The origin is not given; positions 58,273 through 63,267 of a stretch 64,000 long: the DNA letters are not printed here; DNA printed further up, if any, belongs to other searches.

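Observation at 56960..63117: Cohesin-anchor / giant dockerin-protein pair: a cellulosome-style surface assembly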

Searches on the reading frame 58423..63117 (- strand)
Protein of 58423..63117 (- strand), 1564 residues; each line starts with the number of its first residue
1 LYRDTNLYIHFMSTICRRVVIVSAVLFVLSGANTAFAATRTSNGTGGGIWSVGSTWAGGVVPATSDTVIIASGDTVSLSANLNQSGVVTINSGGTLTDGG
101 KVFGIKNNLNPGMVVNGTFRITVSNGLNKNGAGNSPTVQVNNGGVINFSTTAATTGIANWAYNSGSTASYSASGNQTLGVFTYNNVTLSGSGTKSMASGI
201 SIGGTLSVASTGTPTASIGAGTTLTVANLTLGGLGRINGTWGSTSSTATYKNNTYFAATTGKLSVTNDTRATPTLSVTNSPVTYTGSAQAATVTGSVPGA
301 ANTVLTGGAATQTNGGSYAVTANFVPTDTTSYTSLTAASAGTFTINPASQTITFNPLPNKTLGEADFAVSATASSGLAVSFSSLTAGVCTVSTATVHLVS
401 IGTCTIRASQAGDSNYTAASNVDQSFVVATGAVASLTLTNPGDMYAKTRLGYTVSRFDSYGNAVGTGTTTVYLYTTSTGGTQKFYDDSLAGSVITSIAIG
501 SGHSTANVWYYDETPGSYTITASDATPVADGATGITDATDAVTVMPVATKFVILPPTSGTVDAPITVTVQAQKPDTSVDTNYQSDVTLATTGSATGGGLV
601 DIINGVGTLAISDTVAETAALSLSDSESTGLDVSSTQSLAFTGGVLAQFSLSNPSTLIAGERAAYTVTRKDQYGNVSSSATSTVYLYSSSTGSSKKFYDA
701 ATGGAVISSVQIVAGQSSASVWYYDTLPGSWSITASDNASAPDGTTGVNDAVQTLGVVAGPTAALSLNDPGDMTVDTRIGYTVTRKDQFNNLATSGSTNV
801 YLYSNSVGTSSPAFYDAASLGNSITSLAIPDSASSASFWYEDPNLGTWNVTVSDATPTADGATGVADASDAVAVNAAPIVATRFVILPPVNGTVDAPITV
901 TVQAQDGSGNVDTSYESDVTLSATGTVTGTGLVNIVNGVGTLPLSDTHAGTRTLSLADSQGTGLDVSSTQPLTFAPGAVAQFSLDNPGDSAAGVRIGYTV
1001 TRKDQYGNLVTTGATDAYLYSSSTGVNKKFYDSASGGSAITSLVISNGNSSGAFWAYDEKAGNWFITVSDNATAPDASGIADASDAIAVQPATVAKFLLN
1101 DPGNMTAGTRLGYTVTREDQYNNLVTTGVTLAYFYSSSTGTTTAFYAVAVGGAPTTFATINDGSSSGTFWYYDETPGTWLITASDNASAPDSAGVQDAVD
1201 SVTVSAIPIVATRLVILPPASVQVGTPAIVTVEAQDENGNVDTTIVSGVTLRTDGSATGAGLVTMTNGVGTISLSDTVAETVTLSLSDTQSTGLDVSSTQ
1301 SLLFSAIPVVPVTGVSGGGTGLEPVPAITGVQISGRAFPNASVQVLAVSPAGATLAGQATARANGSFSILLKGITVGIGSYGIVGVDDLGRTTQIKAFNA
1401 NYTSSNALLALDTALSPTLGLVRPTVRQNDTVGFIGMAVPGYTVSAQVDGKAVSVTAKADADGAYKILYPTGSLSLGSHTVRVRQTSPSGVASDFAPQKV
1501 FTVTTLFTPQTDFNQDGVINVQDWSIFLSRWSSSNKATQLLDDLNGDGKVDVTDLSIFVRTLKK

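Call 3: search_protein_families(library=pfam, proteins=[window:58423-63117:-], max_evalue=0.1)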
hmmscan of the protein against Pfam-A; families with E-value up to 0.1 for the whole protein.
window:58423-63117:- (1564 aa): 5 families
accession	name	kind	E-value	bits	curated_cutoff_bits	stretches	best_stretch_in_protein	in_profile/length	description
PF00404.24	Dockerin_1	-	3.9e-05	24.2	22.9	1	1511-1562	2-56/57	Dockerin type I domain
PF10162.14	G8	-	6.3e-05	23.3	22.9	1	55-97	1-42/124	G8 domain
PF13202.12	EF-hand_5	-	0.012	15.5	25.9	0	1543-1557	9-23/25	EF hand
PF07976.19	Phe_hydrox_dim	-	0.019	15.3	24.9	1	1435-1485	25-75/197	Phenol hydroxylase, C-terminal dimerisation domain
PF00036.39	EF-hand_1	-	0.042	13.9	25.4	0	1543-1561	10-28/29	EF hand domain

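Call 4: search_protein_families(library=ncbifam, proteins=[window:58423-63117:-], max_evalue=0.1)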
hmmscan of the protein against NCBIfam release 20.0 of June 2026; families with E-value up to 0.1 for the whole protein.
window:58423-63117:- (1564 aa): 1 family
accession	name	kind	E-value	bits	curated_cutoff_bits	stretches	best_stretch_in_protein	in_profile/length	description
NF041540.1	dockerin_GC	domain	0.00028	21.2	29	1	1513-1560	12-61/67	GC-type dockerin domain-anchored protein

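Call 50: find_homologous_proteins(query=window:58423-63117:-, max_evalue=1e-10)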
Query window:58423-63117:- (1564 aa): 578 proteins with E <= 1e-10 among 8000 candidates; the best 120 are listed.
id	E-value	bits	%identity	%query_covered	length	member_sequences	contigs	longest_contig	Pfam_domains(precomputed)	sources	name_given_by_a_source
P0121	0.0e+0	3234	100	99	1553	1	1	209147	-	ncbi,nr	ncbi:MAG: hypothetical protein PHV99_00985 [Candidatus Pacebacteria bacterium]|nr:hypothetical prote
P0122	0.0e+0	2217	72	73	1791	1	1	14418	-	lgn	-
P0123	0.0e+0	2168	71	73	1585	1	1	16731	PF18887.6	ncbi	ncbi:MAG: MBG domain-containing protein [Minisyncoccia bacterium]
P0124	0.0e+0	2081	71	73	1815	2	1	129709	-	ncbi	ncbi:MAG: hypothetical protein WCT41_01535 [Candidatus Paceibacterota bacterium]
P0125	0.0e+0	1987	64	99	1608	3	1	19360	-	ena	-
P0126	0.0e+0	1973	63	99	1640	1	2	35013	-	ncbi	ncbi:MAG: hypothetical protein ACYC48_00395 [Minisyncoccota bacterium]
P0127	0.0e+0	1957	66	98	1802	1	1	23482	-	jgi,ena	-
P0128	0.0e+0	1939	72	73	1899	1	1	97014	PF18887.6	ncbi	ncbi:MAG: MBG domain-containing protein [Minisyncoccia bacterium]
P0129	0.0e+0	1938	66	73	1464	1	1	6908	PF17936.8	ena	-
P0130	0.0e+0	1902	71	73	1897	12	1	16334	PF18657.7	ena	-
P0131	0.0e+0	1852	72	73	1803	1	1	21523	-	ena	-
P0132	0.0e+0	1822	58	85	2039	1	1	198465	PF18887.6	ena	-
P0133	0.0e+0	1817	72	78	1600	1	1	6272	PF18657.7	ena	-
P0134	0.0e+0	1772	72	78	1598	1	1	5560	PF18657.7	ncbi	-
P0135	0.0e+0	1731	52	2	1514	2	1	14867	-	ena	-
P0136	0.0e+0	1696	57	87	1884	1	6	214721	PF18887.6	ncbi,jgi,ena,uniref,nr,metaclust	ncbi:MAG: hypothetical protein A2845_01050 [Candidatus Lloydbacteria bacterium RIFCSPHIGHO2_01_FULL_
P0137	0.0e+0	1676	68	73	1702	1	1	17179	PF18657.7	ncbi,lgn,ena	-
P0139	0.0e+0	1502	58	73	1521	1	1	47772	PF00404.25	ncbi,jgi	ncbi:MAG: dockerin type I domain-containing protein [Candidatus Staskawiczbacteria bacterium]|jgi:hy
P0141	0.0e+0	1327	47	74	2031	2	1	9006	PF00404.25,PF18657.7,PF18676.7,PF13202.13,PF20144.6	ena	-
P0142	0.0e+0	1294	48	38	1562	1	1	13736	PF00404.25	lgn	-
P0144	0.0e+0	1283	46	76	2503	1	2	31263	PF00404.25,PF18657.7,PF18676.7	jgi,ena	jgi:hypothetical protein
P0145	0.0e+0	1271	48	99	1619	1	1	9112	PF00404.25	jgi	jgi:hypothetical protein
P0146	0.0e+0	1203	48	73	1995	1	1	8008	PF00404.25,PF18657.7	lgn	-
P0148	0.0e+0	1108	47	61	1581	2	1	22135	PF00404.25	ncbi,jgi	ncbi:MAG: dockerin type I domain-containing protein [Candidatus Paceibacterota bacterium]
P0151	7.9e-291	987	64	44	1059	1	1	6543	PF00404.25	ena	-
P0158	1.4e-204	701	44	12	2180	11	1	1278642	PF18887.6,PF20580.4,PF08460.17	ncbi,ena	-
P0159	5.5e-202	692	45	10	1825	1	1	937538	PF18887.6,PF24972.2,PF03160.21,PF12073.15,PF13946.12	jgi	jgi:hypothetical protein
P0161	1.6e-196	674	48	22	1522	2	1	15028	PF18887.6,PF00404.25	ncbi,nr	ncbi:MAG: MBG domain-containing protein [Candidatus Sungbacteria bacterium]|nr:MBG domain-containing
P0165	1.3e-180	621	65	5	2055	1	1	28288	PF24972.2,PF18676.7,PF25788.3,PF00041.28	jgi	-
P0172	3.5e-172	593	47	21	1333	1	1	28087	PF18887.6,PF00404.25,PF13202.13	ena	-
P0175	1.2e-168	582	54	24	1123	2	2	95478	PF18887.6,PF00404.25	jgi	jgi:hypothetical protein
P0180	2.2e-164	568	46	14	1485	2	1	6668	PF18887.6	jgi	-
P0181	3.3e-161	557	44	12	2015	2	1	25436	PF18887.6,PF26918.1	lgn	-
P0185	4.8e-157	543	55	7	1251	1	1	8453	PF08142.19,PF24972.2,PF18676.7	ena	-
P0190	6.0e-151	523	37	16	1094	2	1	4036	PF18887.6,PF16640.12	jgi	jgi:hypothetical protein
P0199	7.1e-139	483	70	10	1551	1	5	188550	PF18887.6,PF00404.25,PF18657.7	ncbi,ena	-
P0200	2.3e-136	475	57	6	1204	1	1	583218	PF18887.6,PF18676.7,PF16640.12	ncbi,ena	-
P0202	9.2e-136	473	41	11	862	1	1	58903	PF18887.6,PF00028.24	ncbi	ncbi:MAG: MBG domain-containing protein [Caldilineaceae bacterium]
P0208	5.7e-126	440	44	8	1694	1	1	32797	PF18676.7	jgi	jgi:hypothetical protein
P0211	1.0e-123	433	55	6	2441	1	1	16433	PF18887.6,PF24972.2,PF18676.7,PF00082.28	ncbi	-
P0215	2.8e-120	422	38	9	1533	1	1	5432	PF18676.7,PF18962.8,PF02368.25,PF26918.1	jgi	jgi:cyanophycinase-like exopeptidase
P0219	9.7e-118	413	61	7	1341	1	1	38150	PF18887.6,PF14741.12,PF02415.24,PF18676.7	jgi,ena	-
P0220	2.3e-117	412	63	5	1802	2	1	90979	PF18676.7,PF25788.3,PF00041.28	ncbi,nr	ncbi:MAG TPA: MBG domain-containing protein [Anaerolineales bacterium]|nr:MBG domain-containing prot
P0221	1.0e-116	410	47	10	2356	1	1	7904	PF01839.30,PF18887.6,PF13517.13,PF18676.7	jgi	-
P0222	3.2e-115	405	52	16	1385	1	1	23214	PF18887.6,PF00404.25,PF18657.7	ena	-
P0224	3.3e-113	398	41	12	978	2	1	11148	PF18887.6,PF16640.12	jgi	jgi:hypothetical protein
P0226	3.8e-111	391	54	6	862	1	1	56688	PF01839.30,PF18887.6,PF13517.13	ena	-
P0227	1.8e-110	389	46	8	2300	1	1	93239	PF21722.5,PF18887.6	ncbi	ncbi:MAG: MBG domain-containing protein [Caldilineaceae bacterium]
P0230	1.9e-107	379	45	6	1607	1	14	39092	PF13585.13,PF21461.4,PF18676.7,PF02368.25,PF13753.13,PF06119.20,PF26918.1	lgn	-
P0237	3.2e-104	368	70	6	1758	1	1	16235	PF18657.7,PF18676.7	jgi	jgi:hypothetical protein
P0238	5.6e-104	367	39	11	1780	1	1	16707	PF18676.7,PF16640.12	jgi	jgi:MBG domain (YGX type)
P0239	3.5e-103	365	46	6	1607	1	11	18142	PF13585.13,PF21461.4,PF18676.7,PF02368.25,PF06119.20,PF26918.1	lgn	-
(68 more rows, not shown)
